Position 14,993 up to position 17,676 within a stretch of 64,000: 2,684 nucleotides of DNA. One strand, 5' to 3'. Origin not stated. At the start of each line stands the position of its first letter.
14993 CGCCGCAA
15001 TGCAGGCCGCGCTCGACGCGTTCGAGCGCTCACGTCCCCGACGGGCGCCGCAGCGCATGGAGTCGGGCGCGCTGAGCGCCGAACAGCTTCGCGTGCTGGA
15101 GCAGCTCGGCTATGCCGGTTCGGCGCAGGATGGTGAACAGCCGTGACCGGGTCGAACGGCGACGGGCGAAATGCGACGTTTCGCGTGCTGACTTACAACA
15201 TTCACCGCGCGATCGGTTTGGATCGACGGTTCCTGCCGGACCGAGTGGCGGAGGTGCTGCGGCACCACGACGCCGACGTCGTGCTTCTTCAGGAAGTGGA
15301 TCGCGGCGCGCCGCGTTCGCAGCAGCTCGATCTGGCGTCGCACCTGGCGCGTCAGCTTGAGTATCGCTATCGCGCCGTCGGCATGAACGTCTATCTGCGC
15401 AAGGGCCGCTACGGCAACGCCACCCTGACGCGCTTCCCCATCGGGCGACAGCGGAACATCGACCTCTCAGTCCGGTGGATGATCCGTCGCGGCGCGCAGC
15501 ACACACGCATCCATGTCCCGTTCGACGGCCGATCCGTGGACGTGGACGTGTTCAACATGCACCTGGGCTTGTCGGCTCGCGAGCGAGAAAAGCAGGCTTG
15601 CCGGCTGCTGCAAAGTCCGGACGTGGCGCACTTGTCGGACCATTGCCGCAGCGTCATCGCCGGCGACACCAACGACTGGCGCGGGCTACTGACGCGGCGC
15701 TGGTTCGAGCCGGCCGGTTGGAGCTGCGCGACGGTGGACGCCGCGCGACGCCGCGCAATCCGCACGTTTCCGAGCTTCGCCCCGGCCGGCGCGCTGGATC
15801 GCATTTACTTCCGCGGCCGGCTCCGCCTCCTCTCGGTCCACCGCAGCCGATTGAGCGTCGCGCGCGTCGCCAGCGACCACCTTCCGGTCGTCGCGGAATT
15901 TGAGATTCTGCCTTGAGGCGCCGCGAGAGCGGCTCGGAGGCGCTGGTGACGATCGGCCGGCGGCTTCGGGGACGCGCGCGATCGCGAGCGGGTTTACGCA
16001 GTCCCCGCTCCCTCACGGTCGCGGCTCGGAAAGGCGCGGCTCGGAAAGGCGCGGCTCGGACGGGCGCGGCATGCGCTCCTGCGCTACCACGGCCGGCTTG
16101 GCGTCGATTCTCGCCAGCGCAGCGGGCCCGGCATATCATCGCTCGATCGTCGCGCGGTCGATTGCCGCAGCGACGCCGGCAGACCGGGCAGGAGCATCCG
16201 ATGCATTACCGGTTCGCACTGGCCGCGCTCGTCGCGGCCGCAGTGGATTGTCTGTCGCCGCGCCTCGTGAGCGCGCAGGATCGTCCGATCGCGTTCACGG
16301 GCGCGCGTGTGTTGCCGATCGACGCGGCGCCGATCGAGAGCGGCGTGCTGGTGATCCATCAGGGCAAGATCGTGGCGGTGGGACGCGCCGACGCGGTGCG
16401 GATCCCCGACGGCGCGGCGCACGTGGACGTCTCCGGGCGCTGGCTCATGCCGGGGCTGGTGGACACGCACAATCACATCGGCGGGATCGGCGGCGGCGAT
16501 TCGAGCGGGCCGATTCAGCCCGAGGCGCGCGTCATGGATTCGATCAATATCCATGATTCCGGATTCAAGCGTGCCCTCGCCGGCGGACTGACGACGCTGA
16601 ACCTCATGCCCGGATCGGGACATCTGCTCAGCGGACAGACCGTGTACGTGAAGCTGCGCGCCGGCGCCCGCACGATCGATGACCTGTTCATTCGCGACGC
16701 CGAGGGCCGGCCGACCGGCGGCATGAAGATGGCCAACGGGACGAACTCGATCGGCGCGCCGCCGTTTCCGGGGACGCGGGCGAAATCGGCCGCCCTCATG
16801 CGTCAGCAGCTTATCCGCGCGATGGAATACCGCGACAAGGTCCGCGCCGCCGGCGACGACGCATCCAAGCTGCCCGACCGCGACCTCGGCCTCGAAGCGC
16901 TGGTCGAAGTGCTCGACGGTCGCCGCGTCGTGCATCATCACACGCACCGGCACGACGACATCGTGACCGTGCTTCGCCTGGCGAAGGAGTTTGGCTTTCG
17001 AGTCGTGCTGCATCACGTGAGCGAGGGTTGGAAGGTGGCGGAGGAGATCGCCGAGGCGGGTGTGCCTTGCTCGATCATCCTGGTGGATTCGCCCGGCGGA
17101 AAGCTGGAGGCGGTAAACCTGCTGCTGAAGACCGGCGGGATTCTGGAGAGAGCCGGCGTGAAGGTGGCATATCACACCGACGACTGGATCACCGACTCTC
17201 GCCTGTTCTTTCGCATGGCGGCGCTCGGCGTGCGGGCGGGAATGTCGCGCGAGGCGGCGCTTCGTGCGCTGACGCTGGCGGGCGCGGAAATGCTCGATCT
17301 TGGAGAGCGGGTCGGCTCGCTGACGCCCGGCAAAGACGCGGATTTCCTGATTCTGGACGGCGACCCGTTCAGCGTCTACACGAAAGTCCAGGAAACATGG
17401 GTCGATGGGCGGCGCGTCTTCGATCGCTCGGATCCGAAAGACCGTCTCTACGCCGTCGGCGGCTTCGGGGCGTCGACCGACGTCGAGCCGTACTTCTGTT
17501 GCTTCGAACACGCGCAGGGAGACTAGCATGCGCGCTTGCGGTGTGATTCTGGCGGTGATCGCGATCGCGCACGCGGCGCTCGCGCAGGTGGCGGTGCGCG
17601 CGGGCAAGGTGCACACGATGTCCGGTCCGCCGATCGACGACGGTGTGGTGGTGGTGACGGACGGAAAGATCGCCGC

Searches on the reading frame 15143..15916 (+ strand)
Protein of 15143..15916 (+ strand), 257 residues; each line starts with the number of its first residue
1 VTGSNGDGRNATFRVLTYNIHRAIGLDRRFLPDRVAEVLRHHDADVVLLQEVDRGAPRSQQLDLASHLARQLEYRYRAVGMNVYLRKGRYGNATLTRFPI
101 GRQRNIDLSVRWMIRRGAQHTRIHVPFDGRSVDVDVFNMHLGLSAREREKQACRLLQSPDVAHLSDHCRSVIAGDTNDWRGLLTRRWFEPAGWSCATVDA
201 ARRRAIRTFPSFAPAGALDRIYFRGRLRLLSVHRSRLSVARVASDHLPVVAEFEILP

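Call 61: search_protein_families(library=pfam, proteins=[window:15143-15916:+], max_evalue=0.001)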
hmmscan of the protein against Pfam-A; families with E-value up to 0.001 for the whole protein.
window:15143-15916:+ (257 aa): 2 families
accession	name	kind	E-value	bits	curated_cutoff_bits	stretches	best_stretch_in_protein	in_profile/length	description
PF03372.29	Exo_endo_phos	-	6e-20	72.4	24.5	1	16-246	1-225/225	Endonuclease/Exonuclease/phosphatase family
PF23226.1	Exo_endo_phos_PGAP2IP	-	4.9e-05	23.1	27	1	17-164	8-144/239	PGAP2IP, C-terminal nuclease-like domain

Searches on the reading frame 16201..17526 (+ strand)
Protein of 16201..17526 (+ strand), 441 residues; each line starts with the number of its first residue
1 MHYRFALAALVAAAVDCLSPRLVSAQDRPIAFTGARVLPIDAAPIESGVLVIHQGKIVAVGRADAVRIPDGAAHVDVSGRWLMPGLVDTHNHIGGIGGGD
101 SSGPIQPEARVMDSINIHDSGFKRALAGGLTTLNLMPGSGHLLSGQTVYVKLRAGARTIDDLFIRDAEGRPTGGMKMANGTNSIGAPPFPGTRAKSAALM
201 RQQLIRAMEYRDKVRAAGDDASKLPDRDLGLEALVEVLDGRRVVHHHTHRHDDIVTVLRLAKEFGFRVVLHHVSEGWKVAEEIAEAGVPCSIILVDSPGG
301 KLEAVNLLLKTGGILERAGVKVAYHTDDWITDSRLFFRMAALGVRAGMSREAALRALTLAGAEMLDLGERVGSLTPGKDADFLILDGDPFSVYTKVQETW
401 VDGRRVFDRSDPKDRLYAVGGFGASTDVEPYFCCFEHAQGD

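Call 61: search_protein_families(library=pfam, proteins=[window:16201-17526:+], max_evalue=0.001)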
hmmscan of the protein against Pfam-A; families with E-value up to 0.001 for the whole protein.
window:16201-17526:+ (441 aa): 2 families
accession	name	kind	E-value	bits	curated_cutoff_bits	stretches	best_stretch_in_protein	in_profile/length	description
PF07969.17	Amidohydro_3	-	1.9e-17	64.4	29.7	1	315-407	362-472/472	Amidohydrolase family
PF01979.26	Amidohydro_1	-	3.2e-16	60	25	1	315-403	239-342/345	Amidohydrolase family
